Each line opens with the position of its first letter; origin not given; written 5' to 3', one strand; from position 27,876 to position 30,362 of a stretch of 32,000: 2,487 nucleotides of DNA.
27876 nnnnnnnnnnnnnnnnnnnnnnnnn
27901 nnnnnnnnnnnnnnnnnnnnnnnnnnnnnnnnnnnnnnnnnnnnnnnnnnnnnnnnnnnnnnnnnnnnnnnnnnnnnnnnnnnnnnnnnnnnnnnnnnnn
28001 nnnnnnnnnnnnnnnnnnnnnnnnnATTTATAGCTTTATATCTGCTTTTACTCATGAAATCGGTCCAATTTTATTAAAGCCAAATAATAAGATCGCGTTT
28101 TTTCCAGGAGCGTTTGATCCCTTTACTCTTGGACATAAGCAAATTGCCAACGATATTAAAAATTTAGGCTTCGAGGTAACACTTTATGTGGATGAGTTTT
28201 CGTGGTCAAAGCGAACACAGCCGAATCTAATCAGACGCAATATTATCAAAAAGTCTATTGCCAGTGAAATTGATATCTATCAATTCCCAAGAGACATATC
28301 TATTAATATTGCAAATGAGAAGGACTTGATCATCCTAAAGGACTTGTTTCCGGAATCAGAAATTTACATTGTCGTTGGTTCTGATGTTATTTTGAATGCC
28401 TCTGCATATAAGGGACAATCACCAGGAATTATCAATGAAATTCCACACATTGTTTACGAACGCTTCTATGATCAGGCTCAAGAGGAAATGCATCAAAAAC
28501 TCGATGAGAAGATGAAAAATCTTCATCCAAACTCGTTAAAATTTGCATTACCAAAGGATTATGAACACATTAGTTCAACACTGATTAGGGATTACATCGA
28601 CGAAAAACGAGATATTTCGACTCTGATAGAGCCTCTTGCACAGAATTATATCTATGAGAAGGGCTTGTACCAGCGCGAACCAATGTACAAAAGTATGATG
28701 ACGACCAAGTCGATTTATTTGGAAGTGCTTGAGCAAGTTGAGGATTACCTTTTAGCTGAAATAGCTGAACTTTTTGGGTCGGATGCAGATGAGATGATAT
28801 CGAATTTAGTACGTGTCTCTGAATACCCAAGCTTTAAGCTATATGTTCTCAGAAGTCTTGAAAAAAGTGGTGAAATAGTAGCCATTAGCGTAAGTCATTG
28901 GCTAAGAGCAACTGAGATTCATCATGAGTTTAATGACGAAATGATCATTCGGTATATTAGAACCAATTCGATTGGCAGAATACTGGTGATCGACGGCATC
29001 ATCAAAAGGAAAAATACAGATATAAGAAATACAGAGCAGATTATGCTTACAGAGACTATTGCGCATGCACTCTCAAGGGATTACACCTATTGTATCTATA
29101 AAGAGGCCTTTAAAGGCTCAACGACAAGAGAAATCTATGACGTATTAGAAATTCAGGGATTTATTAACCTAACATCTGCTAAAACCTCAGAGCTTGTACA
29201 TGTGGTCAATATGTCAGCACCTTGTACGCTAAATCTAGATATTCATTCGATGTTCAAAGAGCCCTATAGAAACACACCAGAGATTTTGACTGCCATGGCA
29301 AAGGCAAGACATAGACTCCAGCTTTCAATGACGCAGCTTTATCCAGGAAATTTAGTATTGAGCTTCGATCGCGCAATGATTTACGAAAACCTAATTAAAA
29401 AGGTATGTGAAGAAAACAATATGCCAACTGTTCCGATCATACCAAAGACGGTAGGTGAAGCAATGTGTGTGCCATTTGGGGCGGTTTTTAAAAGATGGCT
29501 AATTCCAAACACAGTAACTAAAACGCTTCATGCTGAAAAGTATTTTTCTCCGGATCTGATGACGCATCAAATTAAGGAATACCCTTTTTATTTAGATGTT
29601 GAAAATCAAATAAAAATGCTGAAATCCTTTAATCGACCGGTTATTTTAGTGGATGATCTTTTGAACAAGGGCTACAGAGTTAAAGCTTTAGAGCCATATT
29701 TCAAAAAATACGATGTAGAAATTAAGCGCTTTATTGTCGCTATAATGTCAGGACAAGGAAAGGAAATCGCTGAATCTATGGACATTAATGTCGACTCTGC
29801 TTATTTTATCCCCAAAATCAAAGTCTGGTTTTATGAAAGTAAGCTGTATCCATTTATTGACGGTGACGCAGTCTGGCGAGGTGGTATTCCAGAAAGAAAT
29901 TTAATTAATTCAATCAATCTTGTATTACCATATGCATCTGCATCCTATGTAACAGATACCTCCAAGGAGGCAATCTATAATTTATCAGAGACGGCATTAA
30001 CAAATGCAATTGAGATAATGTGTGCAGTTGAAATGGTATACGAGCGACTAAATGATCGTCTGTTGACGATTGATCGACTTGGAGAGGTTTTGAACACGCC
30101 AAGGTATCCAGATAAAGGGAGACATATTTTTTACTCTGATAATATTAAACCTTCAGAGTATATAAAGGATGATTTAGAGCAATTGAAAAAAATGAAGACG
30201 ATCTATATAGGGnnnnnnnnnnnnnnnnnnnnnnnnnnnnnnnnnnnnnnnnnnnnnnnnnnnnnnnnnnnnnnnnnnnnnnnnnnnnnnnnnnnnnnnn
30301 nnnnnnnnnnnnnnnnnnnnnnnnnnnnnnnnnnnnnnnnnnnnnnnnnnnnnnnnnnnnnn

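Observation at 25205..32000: Uncharacterised operon: giant HD / nucleotidyltransferase / PRTase-like fusion protein coupled to an LDH-like dehydrogenase and a flavodoxin-like gene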

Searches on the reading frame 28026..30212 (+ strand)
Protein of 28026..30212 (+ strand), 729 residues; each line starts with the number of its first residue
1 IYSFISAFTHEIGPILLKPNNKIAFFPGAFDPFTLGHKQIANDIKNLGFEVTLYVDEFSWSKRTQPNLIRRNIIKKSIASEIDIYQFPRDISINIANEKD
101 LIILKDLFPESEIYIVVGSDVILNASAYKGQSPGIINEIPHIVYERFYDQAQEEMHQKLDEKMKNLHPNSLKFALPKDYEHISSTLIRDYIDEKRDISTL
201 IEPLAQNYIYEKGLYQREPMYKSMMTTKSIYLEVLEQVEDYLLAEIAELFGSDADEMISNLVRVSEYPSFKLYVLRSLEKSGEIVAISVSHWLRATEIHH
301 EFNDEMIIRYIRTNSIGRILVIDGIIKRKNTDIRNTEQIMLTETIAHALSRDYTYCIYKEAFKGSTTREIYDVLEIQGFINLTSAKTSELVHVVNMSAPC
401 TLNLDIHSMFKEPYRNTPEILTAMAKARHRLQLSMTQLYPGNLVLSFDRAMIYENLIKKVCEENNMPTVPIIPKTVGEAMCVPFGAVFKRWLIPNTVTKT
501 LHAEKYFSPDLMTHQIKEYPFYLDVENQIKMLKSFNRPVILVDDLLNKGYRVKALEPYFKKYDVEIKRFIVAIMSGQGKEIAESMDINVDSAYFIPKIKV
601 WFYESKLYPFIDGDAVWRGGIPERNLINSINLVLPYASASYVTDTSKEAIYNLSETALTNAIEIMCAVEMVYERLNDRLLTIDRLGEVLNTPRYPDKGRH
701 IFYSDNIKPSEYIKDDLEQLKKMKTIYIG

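Call 32: predict_structure(alignment_id=A2)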
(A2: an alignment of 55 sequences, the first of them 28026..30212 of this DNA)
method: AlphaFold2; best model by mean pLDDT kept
length: 729 residues; sequences in the alignment: 55
mean_pLDDT: 85.6   pTM: 0.83
mean pLDDT of the five models: 85.6, 85.5, 84.9, 84.2, 80.4
residues with pLDDT >= 90: 336; 70-90: 310; 50-70: 69; < 50: 14
segments of 3 or more residues with pLDDT < 50: 59-68
pLDDT, mean of each block of 10 residues (from residue 1): 58 70 81 75 90 71 47 79 85 87 92 90 80 82 76 78 90 80 71 75 77 56 67 89 87 86 92 89 91 93 93 94 91 87 95 96 85 96 88 96 92 90 96 96 93 89 91 89 82 86 86 82 79 91 89 92 95 94 93 94 94 84 72 88 92 97 97 91 84 78 84 95 90
secondary structure, 60 per line:
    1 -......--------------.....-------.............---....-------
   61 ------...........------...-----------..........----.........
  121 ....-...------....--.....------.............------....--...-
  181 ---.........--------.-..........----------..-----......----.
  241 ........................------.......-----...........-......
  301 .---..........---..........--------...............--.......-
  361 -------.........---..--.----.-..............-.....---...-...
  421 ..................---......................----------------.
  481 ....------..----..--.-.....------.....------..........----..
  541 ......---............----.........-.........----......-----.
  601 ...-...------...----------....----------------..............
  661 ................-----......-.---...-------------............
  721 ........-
elements in order (helices of 4 or more, strands of 3 or more residues): H2-7 E22-26 H35-46 E50-53 H67-77 E84-86 H98-107 E112-118 H119-124 H135-138 E141-145 H152-164 E171-174 H184-192 H203-212 E230-235 H240-264 E271-277 E283-293 H295-301 H305-314 E318-327 H336-350 E353-359 H368-376 E391-404 H406-409 H418-438 E442-448 H449-463 E480-484 E503-507 E514-518 H525-534 E539-546 H550-561 E566-574 H576-584 E589-594 E600-603 E614-616 E627-630 H647-676 H682-687 E693-695 H709-728

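Call 34: fold_search(model_id=the predicted structure, library=pdb)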
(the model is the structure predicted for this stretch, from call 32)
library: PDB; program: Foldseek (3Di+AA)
matches with E <= 10: 1666; with E <= 0.001: 156
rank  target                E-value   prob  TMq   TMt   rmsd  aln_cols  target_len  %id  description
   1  2qtm_A                9.0e-09  1.00  0.21  0.73   4.1       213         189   18  Crystal Structure of Nicotinate Mononucleotide Adenylyltransferase (released 2008-07-15)
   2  1kaq_E                1.1e-08  1.00  0.21  0.77   3.4       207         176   21  Structure of Bacillus subtilis Nicotinic Acid Mononucleotide Adenylyl Transferase (released 2002-07-12)
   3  3e27_A                1.7e-08  1.00  0.21  0.75   3.9       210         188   18  Nicotinic acid mononucleotide (NaMN) adenylyltransferase from Bacillus anthracis: product complex (released 2008-09-09)
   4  3mlb_B                3.3e-08  1.00  0.20  0.72   4.4       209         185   18  BaNadD in complex with inhibitor 1_02_1 (released 2010-07-28)
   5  3dv2_B                4.1e-08  1.00  0.21  0.71   4.6       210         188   19  Crystal Structure of nicotinic acid mononucleotide adenylyltransferase from Bacillus anthracis (released 2008-11-04)
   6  3mla_B                4.8e-08  1.00  0.21  0.74   4.3       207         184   18  BaNadD in complex with inhibitor 1_02 (released 2010-07-28)
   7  9fyb_B                4.8e-08  1.00  0.21  0.73   4.0       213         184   18  Structural Insights into the NMN Complex of Nicotinate Nucleotide Adenylyltransferase from Enterococcus faecium via Co (released 2024-07-17)
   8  3e27_D                5.1e-08  1.00  0.22  0.75   4.2       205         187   20  Nicotinic acid mononucleotide (NaMN) adenylyltransferase from Bacillus anthracis: product complex (released 2008-09-09)
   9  6buv_B                5.1e-08  1.00  0.22  0.75   3.6       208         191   20  Structure of Mycobacterium tuberculosis NadD in complex with inhibitor [(1~{R},2~{R},5~{S})-5-methyl-2-propan-2-yl-cyc (released 2018-12-12)
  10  3mmx_C                6.8e-08  1.00  0.21  0.75   4.3       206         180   18  Bacillus anthracis NadD (baNadD) in complex with compound 1_02_3 (released 2010-07-28)
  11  3dv2_A                7.5e-08  1.00  0.21  0.73   4.2       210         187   18  Crystal Structure of nicotinic acid mononucleotide adenylyltransferase from Bacillus anthracis (released 2008-11-04)
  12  5deo_A                8.4e-08  1.00  0.22  0.76   3.8       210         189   18  Mycobacterium abscessus NadD in complex with nicotinic acid adenine dinucleotide (released 2016-08-24)
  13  1kam_C                8.4e-08  1.00  0.20  0.72   4.6       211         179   21  Structure of Bacillus subtilis Nicotinic Acid Mononucleotide Adenylyl Transferase (released 2002-07-12)
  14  2qtr_A                8.9e-08  1.00  0.21  0.74   4.1       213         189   18  Crystal Structure of Nicotinate Mononucleotide Adenylyltransferase (released 2008-07-15)
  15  3e27_B                1.0e-07  1.00  0.22  0.75   4.0       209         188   19  Nicotinic acid mononucleotide (NaMN) adenylyltransferase from Bacillus anthracis: product complex (released 2008-09-09)
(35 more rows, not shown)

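Call 42: fold_search(model_id=the predicted structure, library=viral)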
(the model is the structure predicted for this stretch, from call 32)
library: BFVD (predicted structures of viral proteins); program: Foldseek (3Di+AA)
matches with E <= 10: 1002; with E <= 0.001: 22
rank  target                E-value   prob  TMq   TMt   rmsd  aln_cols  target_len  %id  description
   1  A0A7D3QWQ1            6.2e-07  1.00  0.22  0.57   4.2       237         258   14  Nicotinamide/nicotinate mononucleotide adenylyltransferase [Fadolivirus FV1/VV64]
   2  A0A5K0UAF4            1.8e-06  1.00  0.21  0.30  18.5       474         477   14  Nicotinate (Nicotinamide) nucleotide adenylyltransferase [Yasminevirus sp. GU-2018]
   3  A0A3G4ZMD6            1.9e-06  1.00  0.20  0.31  14.8       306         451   16  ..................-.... domain-containing protein [Terrestrivirus sp.]
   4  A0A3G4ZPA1            1.4e-05  1.00  0.19  0.63   7.9       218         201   20  Nicotinate (Nicotinamide) nucleotide adenylyltransferase [Terrestrivirus sp.]
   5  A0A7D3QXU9            2.2e-05  1.00  0.18  0.52   5.7       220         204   16  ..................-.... protein [Fadolivirus FV1/VV64]
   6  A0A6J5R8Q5            4.9e-05  1.00  0.16  0.48   6.4       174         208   12  NAT_SF domain containing protein [uncultured Caudovirales phage]
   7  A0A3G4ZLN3            7.2e-05  1.00  0.17  0.59   4.9       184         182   12  N-acyltransferase [Terrestrivirus sp.]
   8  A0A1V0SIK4            1.3e-04  1.00  0.17  0.20  11.2       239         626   10  Uncharacterized protein [Klosneuvirus KNV1]
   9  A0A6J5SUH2            1.3e-04  0.98  0.16  0.24  22.9       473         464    9  Uncharacterized protein [uncultured Caudovirales phage]
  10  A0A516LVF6            2.5e-04  1.00  0.15  0.56   5.3       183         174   11  (no name in the UniProt tables at hand)
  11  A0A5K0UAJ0            2.6e-04  0.77  0.11  0.10  27.3       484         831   12  tRNA carboxymethyluridine synthase [Yasminevirus sp. GU-2018]
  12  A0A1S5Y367            3.5e-04  1.00  0.16  0.14  28.2       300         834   11  Acyltransferase [uncultured archaeal virus]
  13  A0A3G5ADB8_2          3.9e-04  1.00  0.18  0.12  16.8       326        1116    8  Putative amidoligase enzyme [Hyperionvirus sp.]
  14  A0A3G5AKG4            3.9e-04  0.93  0.16  0.20  26.7       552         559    9  Class I SAM-dependent methyltransferase [Sylvanvirus sp.]
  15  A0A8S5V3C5            4.9e-04  1.00  0.15  0.51   8.4       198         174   11  Acetyltransferase [Caudovirales sp. ctVfb8]
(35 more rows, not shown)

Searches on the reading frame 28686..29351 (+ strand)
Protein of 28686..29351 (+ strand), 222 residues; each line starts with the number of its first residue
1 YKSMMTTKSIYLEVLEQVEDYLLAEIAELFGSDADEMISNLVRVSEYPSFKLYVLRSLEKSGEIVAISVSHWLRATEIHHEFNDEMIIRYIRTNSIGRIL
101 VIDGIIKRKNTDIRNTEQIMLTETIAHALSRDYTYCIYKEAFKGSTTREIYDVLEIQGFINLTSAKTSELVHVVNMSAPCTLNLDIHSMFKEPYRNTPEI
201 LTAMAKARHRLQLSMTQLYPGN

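Call 40: search_protein_families(library=pfam, max_evalue=10, proteins=[window:28686-29351:+])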
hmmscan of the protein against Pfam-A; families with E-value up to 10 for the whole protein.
seq(222 aa): 3 families
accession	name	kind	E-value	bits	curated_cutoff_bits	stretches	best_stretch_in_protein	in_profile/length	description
PF03898.19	TNV_CP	-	0.049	13.4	30.8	1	100-157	54-111/198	Satellite tobacco necrosis virus coat protein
PF17207.9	MCM_OB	-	0.13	12.5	24.8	1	88-116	2-30/126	MCM OB domain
PF01318.25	Bromo_coat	-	0.15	12.7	27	1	96-172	94-171/189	Bromovirus coat protein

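Call 58: search_protein_families(library=ncbifam, max_evalue=10, proteins=[window:28686-29351:+])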
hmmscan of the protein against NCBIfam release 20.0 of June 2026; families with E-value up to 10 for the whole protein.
seq(222 aa): 2 families
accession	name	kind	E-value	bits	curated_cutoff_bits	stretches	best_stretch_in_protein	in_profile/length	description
NF006071.0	PRK08215.1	equivalog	0.031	13.8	372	1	94-156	176-237/258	RNA polymerase sporulation sigma factor SigG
NF001066.0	PRK00118.1-1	equivalog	0.14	12.5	147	1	1-44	16-59/110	putative DNA-binding protein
